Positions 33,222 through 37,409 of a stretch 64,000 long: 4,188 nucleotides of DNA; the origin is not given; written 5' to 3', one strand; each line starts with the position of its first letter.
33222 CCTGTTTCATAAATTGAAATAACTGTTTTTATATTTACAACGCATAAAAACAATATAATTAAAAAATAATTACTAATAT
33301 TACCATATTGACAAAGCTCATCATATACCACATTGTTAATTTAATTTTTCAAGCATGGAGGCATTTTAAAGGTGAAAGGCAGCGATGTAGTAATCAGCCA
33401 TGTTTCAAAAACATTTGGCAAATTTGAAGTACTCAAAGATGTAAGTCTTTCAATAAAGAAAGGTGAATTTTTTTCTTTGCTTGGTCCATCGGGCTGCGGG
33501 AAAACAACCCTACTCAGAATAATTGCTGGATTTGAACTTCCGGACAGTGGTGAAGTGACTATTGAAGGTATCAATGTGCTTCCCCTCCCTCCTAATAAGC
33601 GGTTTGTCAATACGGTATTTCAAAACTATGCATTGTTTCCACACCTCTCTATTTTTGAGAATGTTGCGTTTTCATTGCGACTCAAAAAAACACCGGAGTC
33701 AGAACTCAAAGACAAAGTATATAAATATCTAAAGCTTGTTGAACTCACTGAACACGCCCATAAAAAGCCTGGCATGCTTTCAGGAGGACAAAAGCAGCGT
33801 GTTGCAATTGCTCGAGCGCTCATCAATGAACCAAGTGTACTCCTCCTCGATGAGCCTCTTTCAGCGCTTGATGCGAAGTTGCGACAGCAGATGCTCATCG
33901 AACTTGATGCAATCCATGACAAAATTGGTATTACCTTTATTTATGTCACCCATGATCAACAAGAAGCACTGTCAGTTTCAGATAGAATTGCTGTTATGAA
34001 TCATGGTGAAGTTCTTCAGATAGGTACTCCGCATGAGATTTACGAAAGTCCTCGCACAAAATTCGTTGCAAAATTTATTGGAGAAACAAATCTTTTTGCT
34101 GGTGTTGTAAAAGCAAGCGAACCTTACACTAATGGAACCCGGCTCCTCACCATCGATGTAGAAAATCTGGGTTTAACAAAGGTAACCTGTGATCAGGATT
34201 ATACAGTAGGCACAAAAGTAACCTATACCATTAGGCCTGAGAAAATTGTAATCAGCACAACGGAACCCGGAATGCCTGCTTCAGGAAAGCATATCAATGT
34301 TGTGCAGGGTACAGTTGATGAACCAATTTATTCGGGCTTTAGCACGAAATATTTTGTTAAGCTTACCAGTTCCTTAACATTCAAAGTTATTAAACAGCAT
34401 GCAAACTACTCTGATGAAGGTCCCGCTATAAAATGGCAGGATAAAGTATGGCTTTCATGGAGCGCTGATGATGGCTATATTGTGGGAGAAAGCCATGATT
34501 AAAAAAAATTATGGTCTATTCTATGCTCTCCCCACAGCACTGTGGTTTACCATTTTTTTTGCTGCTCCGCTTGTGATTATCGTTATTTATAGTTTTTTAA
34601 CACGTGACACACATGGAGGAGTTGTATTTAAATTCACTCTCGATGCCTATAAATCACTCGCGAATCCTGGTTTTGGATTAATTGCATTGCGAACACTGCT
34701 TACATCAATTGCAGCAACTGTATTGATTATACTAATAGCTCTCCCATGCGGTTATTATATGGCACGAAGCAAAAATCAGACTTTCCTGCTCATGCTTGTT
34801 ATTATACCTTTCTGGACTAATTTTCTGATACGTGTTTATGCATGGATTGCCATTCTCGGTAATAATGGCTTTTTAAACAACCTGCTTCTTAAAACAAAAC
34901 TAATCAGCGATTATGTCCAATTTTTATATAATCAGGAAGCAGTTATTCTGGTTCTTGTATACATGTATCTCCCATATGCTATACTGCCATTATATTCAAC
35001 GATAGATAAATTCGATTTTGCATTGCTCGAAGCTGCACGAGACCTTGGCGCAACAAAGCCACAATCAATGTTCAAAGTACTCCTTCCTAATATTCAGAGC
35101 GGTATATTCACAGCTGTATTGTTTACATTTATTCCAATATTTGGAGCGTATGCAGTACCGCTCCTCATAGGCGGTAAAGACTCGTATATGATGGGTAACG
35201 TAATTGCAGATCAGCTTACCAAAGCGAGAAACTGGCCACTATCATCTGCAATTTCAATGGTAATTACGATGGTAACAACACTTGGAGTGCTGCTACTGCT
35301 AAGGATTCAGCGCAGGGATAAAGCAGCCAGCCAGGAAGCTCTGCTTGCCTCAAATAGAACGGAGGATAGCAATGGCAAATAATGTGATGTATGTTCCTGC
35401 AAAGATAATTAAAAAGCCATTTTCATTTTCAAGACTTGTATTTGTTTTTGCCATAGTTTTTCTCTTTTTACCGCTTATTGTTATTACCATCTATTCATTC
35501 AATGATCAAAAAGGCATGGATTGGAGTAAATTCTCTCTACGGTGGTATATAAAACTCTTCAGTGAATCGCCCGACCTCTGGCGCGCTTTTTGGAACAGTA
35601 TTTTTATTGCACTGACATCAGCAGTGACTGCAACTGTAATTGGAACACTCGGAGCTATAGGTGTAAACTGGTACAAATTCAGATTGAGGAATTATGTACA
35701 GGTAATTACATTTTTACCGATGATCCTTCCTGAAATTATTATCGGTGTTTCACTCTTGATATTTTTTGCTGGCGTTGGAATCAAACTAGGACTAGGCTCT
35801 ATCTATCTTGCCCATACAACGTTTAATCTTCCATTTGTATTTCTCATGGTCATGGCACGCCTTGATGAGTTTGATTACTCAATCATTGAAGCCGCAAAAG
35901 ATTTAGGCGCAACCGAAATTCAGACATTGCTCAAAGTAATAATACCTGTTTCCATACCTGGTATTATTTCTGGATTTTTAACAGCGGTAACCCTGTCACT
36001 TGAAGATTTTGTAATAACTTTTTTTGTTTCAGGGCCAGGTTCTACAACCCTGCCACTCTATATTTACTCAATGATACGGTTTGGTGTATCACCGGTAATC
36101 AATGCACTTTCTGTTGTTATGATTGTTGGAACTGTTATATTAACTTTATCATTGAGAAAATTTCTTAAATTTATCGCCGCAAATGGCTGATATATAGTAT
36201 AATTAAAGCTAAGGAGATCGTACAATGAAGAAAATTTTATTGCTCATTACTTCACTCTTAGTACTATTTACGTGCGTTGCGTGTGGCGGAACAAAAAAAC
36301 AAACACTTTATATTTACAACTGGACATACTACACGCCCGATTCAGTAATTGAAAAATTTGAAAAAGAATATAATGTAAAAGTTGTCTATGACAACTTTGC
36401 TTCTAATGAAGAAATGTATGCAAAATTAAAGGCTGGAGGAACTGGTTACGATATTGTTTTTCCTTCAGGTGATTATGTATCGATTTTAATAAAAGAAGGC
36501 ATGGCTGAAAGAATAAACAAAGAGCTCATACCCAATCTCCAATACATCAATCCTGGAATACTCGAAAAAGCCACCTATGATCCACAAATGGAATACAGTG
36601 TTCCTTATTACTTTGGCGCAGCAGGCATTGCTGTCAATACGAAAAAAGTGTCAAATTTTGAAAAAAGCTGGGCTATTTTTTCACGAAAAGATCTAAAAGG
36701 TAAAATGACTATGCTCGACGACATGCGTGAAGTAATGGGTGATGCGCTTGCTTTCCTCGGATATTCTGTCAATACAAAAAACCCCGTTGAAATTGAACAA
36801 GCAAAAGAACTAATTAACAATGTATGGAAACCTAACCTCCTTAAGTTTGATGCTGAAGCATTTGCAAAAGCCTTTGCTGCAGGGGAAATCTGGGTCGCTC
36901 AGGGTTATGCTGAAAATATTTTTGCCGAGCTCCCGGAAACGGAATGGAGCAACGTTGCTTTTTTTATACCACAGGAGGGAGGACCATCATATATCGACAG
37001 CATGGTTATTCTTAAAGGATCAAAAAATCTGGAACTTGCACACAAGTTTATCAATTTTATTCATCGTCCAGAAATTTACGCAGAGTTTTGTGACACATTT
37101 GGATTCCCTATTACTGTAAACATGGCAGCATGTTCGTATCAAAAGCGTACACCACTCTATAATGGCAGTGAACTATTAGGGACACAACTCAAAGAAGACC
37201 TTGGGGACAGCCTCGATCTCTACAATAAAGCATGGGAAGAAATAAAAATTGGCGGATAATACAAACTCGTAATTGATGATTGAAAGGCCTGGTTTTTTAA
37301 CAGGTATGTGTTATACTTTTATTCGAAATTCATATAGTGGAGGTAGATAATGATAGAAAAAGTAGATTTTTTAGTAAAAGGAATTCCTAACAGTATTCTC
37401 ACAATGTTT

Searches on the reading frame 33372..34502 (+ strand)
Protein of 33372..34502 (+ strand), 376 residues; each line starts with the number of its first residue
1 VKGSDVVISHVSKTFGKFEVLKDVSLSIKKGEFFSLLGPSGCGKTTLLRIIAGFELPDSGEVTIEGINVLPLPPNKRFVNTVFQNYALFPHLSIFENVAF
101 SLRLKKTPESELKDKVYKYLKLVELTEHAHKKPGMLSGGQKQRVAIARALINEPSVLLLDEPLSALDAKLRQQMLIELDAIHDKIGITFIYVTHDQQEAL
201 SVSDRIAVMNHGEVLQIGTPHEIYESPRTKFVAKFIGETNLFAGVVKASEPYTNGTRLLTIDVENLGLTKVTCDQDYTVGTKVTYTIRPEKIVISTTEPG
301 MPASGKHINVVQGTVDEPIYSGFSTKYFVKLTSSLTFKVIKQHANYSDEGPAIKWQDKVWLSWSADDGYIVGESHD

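Call 10: search_protein_families(library=pfam, proteins=[window:33372-34502:+])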
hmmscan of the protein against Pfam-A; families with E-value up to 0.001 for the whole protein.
window:33372-34502:+ (376 aa): 5 families
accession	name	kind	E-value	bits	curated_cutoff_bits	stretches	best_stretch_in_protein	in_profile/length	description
PF00005.33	ABC_tran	-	5.3e-37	127.9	25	1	21-163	1-136/137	ABC transporter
PF08402.16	TOBE_2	-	7.9e-12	45.6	21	1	286-369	2-74/76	TOBE domain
PF02463.25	SMC_N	-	4e-05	23.6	40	0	103-206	104-209/220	RecF/RecN/SMC N terminal domain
PF13304.12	AAA_21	-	6e-05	23.7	27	0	34-54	2-22/304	AAA domain, putative AbiEii toxin, Type IV TA system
PF00004.35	AAA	-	0.00062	20.6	21.2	0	36-53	3-20/131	ATPase family associated with various cellular activities (AAA)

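Call 11: search_protein_families(library=ncbifam, proteins=[window:33372-34502:+])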
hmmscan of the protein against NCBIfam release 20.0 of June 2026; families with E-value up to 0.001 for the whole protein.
window:33372-34502:+ (376 aa): 189 families (the best 25 are shown)
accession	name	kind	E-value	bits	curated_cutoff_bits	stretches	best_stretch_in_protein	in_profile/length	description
NF006987.0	PRK09452.1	equivalog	3.1e-121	404.6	482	1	6-365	18-366/378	spermidine/putrescine ABC transporter ATP-binding protein PotA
TIGR01187.1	potA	subfamily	1.2e-110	369.7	355.6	1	36-368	1-322/325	polyamine ABC transporter ATP-binding protein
NF043075.1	MMSYN1_0197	equivalog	1.3e-110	369.6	550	1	8-355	5-331/341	spermidine/putrescine ABC transporter ATP-binding protein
TIGR03265.1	PhnT2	equivalog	2.6e-107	359.1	457.7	1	6-362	5-343/353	putative 2-aminoethylphosphonate ABC transporter ATP-binding protein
NF008621.0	PRK11607.1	equivalog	1.8e-96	323.2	613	1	8-370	22-374/377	putrescine ABC transporter ATP-binding subunit PotG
NF008653.0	PRK11650.1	subfamily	1.6e-94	316.9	432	1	5-311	3-304/357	sn-glycerol-3-phosphate ABC transporter ATP-binding protein UgpC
NF040840.2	tungstate_WtpC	equivalog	9.7e-92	307.9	440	1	8-340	4-320/347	tungstate ABC transporter ATP-binding protein WtpC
TIGR03258.1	PhnT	equivalog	5.6e-91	305.2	499.15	1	4-370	7-356/359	2-aminoethylphosphonate ABC transport system ATP-binding subunit PhnT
NF040933.2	ABC_arch_GlcV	equivalog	2.1e-88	296.6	450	1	5-349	2-341/357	glucose ABC transporter ATP-binding protein GlcV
TIGR00968.1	3a0106s01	subfamily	5.8e-88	294.4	342.75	1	6-240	1-235/237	sulfate ABC transporter ATP-binding protein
NF008233.0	PRK11000.1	equivalog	2.9e-85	286.3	568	1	5-297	3-293/369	maltose/maltodextrin ABC transporter ATP-binding protein MalK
NF008513.0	PRK11432.1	equivalog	4.1e-85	285.8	496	1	6-297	7-288/351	ferric ABC transporter ATP-binding protein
NF008105.0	PRK10851.1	equivalog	1.4e-80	270.7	502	1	6-256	3-257/362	sulfate/thiosulfate ABC transporter ATP-binding protein CysA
TIGR01186.1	proV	subfamily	5.2e-69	233.1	326.6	1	16-242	4-236/363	betaine/proline/choline family ABC transporter ATP-binding protein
NF040729.1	ABC_ATP_SaoA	equivalog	3.1e-60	203.7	360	1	8-215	4-214/248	ABC transporter ATP-binding protein SaoA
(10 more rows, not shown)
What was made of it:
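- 33357..33374 (+): Shine-Dalgarno sequence GGAGGC (33357-33362) and the GTG start codon of potA (33372). PotA matches NCBIfam potA TIGR01187 at 369.7 bits, above its cutoff (call 11).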

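Call 34: find_homologous_proteins(query=window:33372-34502:+, max_evalue=1e-100)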
Query window:33372-34502:+ (376 aa): 3691 proteins with E <= 1e-100 among 8000 candidates; the best 120 are listed.
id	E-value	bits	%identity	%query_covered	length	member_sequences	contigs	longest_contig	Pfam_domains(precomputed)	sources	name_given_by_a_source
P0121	9.2e-248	839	100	100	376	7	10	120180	PF08402.17,PF00005.34,PF13304.13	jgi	-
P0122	7.0e-202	688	82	100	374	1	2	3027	PF08402.17,PF00005.34,PF02463.26,PF13304.13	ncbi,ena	-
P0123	9.8e-202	688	82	100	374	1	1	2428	PF08402.17,PF00005.34,PF13304.13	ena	-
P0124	3.9e-173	594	72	99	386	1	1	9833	PF08402.17,PF00005.34,PF13304.13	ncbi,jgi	-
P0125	8.0e-170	583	72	99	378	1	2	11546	PF08402.17,PF00005.34,PF13304.13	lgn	-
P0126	2.2e-169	581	72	99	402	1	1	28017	PF08402.17,PF00005.34,PF13304.13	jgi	jgi:spermidine/putrescine transport system ATP-binding protein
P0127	3.6e-169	581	72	99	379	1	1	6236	PF08402.17,PF00005.34,PF13304.13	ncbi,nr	ncbi:MAG: ABC transporter ATP-binding protein [Treponema sp.]|nr:ABC transporter ATP-binding protein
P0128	4.1e-169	580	72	99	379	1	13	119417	PF08402.17,PF00005.34,PF13304.13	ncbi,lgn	ncbi:MAG: ABC transporter ATP-binding protein [Spirochaetota bacterium]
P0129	5.0e-169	580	72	99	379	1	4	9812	PF08402.17,PF00005.34,PF13304.13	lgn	-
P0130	5.8e-169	580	72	99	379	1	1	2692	PF08402.17,PF00005.34,PF13304.13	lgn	-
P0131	8.0e-169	579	72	99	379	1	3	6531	PF08402.17,PF00005.34,PF02463.26,PF13304.13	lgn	-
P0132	8.1e-169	579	71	99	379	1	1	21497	PF08402.17,PF00005.34,PF13304.13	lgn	-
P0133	8.8e-169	579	71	99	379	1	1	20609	PF08402.17,PF00005.34,PF13304.13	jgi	-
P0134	9.1e-169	579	73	99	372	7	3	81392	PF08402.17,PF00005.34,PF13304.13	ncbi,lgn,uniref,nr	ncbi:MAG: ABC transporter ATP-binding protein [Treponemataceae bacterium]|uniref:ABC transporter ATP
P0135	9.6e-169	579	72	99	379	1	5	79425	PF08402.17,PF00005.34,PF13304.13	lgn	-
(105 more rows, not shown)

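Call 35: find_encoding_contigs(protein=P0122, flank=3000, max_places=3)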
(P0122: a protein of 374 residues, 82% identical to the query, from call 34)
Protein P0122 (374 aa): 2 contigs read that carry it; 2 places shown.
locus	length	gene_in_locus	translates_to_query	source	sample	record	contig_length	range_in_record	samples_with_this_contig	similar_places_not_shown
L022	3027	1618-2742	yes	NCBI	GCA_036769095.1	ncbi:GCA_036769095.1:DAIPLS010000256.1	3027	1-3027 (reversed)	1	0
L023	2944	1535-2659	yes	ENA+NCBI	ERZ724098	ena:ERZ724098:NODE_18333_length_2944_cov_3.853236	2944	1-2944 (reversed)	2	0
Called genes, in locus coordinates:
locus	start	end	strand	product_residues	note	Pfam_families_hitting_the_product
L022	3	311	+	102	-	?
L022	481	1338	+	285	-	PF00413:Peptidase_M10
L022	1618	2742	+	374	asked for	PF00005:ABC_tran, PF02463:SMC_N (faint), PF13304:AAA_21 (faint), PF08402:TOBE_2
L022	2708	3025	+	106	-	?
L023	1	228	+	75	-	?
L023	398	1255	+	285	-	PF00413:Peptidase_M10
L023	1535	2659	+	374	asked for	PF00005:ABC_tran, PF02463:SMC_N (faint), PF13304:AAA_21 (faint), PF08402:TOBE_2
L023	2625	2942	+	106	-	?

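Call 36: find_encoding_contigs(protein=P0123, flank=3000, max_places=3)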
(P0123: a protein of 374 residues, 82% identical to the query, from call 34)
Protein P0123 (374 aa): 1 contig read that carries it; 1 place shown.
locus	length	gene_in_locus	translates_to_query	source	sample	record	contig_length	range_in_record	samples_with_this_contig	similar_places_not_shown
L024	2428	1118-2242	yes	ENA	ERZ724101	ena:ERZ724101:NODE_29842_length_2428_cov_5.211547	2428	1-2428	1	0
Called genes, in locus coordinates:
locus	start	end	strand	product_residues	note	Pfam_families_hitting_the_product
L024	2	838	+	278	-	?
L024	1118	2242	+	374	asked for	PF00005:ABC_tran, PF13304:AAA_21 (faint), PF08402:TOBE_2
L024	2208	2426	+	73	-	?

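Call 53: search_protein_families(library=pfam, proteins=[L022:481-1338:+], max_evalue=1)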
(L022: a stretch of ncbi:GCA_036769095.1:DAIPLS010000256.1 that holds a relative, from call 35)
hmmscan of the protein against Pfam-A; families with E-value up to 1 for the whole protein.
L022:481-1338:+ (285 aa): 9 families
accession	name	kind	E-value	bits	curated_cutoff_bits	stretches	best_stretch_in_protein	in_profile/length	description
PF00413.30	Peptidase_M10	-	1.2e-09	38.7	24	1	107-221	4-125/159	Matrixin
PF12388.14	Peptidase_M57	-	4.2e-05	23.8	21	1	114-256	49-188/212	Dual-action HEIGH metallo-peptidase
PF01400.30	Astacin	-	0.00022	21.4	22.5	1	108-152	5-49/189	Astacin (Peptidase family M12A)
PF13688.12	Reprolysin_5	-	0.0037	17.9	27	1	204-259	141-187/196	Metallo-peptidase family M12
PF25624.1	PH_S11IP_C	-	0.024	15.2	22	1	99-142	107-150/154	STK11-interacting protein, C-terminal PH domain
PF13574.12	Reprolysin_2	-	0.025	14.9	27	1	201-271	122-182/195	Metallo-peptidase family M12B Reprolysin-like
PF16313.11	DUF4953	-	0.1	12.2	24.2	1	206-223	15-32/316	Met-zincin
PF05572.19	Peptidase_M43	-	0.11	12.8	23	1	199-222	63-86/152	Pregnancy-associated plasma protein-A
PF13582.12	Reprolysin_3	-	0.18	12.8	22.4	1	200-220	107-122/123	Metallo-peptidase family M12B Reprolysin-like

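Call 67: find_encoding_contigs(protein=P0134, flank=2500, max_places=2)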
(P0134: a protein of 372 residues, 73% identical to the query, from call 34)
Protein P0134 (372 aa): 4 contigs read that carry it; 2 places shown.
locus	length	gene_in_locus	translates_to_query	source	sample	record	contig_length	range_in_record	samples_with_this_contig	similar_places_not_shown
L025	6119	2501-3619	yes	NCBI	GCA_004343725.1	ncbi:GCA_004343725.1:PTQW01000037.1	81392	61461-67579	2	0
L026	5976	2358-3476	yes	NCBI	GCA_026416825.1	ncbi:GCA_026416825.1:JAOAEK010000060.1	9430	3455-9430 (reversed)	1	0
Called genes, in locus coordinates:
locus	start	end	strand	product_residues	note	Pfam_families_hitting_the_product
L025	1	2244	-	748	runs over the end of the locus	PF08448:PAS_4, PF00989:PAS, PF08448:PAS_4, PF13426:PAS_9, PF08448:PAS_4, PF01590:GAF, PF13185:GAF_2, PF13487:HD_5, +4 more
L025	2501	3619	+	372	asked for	PF00005:ABC_tran, PF13304:AAA_21 (faint), PF08402:TOBE_2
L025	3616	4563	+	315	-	PF00528:BPD_transp_1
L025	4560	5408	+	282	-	PF00528:BPD_transp_1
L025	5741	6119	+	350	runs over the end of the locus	PF01547:SBP_bac_1, PF13531:SBP_bac_11, PF13416:SBP_bac_8, PF13343:SBP_bac_6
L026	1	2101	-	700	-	PF00989:PAS, PF08448:PAS_4, PF13426:PAS_9, PF08448:PAS_4, PF01590:GAF, PF13185:GAF_2, PF01966:HD, PF13487:HD_5, +6 more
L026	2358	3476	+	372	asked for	PF00005:ABC_tran, PF13304:AAA_21 (faint), PF08402:TOBE_2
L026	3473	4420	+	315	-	PF00528:BPD_transp_1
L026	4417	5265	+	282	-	PF00528:BPD_transp_1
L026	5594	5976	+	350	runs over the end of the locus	PF01547:SBP_bac_1, PF13531:SBP_bac_11 (weak), PF13416:SBP_bac_8, PF13343:SBP_bac_6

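Call 68: find_encoding_contigs(protein=P0128, flank=2500, max_places=2)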
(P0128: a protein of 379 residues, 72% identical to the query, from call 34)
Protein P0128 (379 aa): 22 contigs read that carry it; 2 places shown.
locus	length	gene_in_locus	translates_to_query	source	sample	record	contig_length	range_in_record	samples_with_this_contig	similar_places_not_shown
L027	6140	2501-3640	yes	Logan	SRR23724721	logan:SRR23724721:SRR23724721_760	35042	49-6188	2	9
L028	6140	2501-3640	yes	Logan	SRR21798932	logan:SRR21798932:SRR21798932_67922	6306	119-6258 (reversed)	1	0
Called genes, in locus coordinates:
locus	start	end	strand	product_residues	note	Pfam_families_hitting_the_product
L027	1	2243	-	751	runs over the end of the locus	PF00989:PAS (weak), PF08448:PAS_4 (weak), PF08448:PAS_4, PF13426:PAS_9, PF08448:PAS_4, PF13185:GAF_2, PF13487:HD_5, PF01966:HD, +5 more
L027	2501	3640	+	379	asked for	PF00005:ABC_tran, PF13304:AAA_21 (faint), PF08402:TOBE_2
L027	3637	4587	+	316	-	PF00528:BPD_transp_1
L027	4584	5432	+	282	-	PF00528:BPD_transp_1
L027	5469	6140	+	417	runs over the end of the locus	PF01547:SBP_bac_1, PF13531:SBP_bac_11 (weak), PF13416:SBP_bac_8, PF13343:SBP_bac_6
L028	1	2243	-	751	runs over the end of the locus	PF00989:PAS (weak), PF08448:PAS_4 (weak), PF08448:PAS_4, PF13426:PAS_9, PF08448:PAS_4, PF13185:GAF_2, PF13487:HD_5, PF01966:HD, +5 more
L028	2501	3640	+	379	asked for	PF00005:ABC_tran, PF13304:AAA_21 (faint), PF08402:TOBE_2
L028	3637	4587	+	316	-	PF00528:BPD_transp_1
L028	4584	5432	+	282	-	PF00528:BPD_transp_1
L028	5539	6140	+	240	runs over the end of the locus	?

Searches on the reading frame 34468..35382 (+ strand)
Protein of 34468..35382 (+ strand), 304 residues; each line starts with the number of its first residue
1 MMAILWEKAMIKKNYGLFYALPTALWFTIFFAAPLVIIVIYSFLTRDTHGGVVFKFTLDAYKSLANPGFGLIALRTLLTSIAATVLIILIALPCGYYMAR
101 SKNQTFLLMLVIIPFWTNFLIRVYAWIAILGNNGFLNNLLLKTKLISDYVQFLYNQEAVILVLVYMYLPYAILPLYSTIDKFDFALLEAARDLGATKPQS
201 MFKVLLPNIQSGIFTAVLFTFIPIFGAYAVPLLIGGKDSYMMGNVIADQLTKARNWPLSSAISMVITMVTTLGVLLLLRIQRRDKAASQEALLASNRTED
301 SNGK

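Call 10: search_protein_families(library=pfam, proteins=[window:34468-35382:+])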
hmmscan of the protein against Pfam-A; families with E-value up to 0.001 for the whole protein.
window:34468-35382:+ (304 aa): 1 family
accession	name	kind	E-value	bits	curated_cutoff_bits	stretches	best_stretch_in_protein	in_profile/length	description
PF00528.27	BPD_transp_1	-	3e-14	53.6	26.4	1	92-277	2-171/184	Binding-protein-dependent transport system inner membrane component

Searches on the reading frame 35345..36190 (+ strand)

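Call 10: search_protein_families(library=pfam, proteins=[window:35345-36190:+])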
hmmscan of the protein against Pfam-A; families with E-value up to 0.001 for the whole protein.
window:35345-36190:+ (281 aa): 1 family
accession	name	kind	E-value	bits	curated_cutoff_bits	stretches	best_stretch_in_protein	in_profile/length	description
PF00528.27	BPD_transp_1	-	8.4e-16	58.7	26.4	1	97-268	2-169/184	Binding-protein-dependent transport system inner membrane component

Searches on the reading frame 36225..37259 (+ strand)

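Call 10: search_protein_families(library=pfam, proteins=[window:36225-37259:+])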
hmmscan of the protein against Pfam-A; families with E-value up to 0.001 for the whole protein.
window:36225-37259:+ (344 aa): 4 families
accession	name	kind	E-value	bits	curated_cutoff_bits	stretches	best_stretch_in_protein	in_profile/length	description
PF13416.11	SBP_bac_8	-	9.5e-29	101.5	27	1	41-297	2-261/279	Bacterial extracellular solute-binding protein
PF13343.11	SBP_bac_6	-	2.9e-20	73.2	24.6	1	81-299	17-222/245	Bacterial extracellular solute-binding protein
PF01547.30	SBP_bac_1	-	1.3e-16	61.9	26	1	40-283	12-304/307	Bacterial extracellular solute-binding protein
PF13531.11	SBP_bac_11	-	4.1e-08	33.7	25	1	40-284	15-217/227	Bacterial extracellular solute-binding protein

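Call 11: search_protein_families(library=ncbifam, proteins=[window:36225-37259:+])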
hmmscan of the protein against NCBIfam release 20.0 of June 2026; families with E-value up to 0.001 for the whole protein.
window:36225-37259:+ (344 aa): 5 families
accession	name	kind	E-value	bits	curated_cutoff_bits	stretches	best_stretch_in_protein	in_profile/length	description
NF007048.0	PRK09501.1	equivalog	7.2e-63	212.6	582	1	5-343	5-347/348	spermidine/putrescine ABC transporter substrate-binding protein PotD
NF007962.0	PRK10682.1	equivalog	1.5e-42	146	636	1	9-293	13-313/370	spermidine/putrescine ABC transporter substrate-binding protein PotF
NF043073.1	MMSYN1_0195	equivalog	1.9e-18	66.1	1250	1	27-102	599-672/1021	spermidine/putrescine ABC transporter permease/substrate-binding protein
NF041888.1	ABC_SBP_YdcS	equivalog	5.4e-15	55.1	725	1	42-157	55-170/379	putative ABC transporter substrate-binding protein YdcS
NF007011.0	PRK09474.1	equivalog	0.00074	18.4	291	0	34-149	42-155/396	maltose/maltodextrin ABC transporter substrate-binding protein MalE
